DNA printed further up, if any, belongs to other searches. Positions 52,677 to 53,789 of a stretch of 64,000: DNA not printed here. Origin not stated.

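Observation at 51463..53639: GH100 neutral/alkaline invertase translationally coupled to an HDOD signalling protein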

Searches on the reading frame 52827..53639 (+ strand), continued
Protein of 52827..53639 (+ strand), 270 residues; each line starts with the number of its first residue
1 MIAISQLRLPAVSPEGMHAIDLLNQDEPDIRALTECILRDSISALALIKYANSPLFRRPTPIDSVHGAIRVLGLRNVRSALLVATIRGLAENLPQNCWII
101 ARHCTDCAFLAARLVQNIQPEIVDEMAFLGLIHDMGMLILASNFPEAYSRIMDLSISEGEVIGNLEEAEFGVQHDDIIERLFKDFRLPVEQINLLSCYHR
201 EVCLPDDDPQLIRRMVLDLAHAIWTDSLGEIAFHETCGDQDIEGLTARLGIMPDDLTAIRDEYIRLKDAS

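Call 69: search_protein_representatives(protein=window:52827-53636:+)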
Query: 270 residues. Proteins with E-value up to 0.001 (for the whole library): 12982; up to 1e-10: 859; up to 1e-30: 20. The best 150 are listed.
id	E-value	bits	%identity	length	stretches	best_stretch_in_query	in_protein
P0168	1.4e-68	247.4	48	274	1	2-266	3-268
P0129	5.3e-49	183.3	43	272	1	5-237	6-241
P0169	6.9e-49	182.9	40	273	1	2-240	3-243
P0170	4.7e-41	157.2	33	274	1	3-263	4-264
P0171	9.1e-39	149.8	37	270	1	2-224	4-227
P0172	1.3e-35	139.4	34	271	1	4-263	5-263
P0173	2.1e-35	138.7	31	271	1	4-255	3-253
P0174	2.8e-35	138.3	37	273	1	2-201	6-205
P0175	2.8e-35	138.3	31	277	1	7-262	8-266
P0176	3.5e-35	138.0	34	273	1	6-263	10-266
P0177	1.4e-34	136.0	32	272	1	2-263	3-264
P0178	3.4e-34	134.8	33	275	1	2-263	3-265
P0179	7.2e-34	133.7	34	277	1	3-224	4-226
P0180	9.3e-34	133.3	35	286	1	2-223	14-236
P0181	9.3e-34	133.3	33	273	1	3-221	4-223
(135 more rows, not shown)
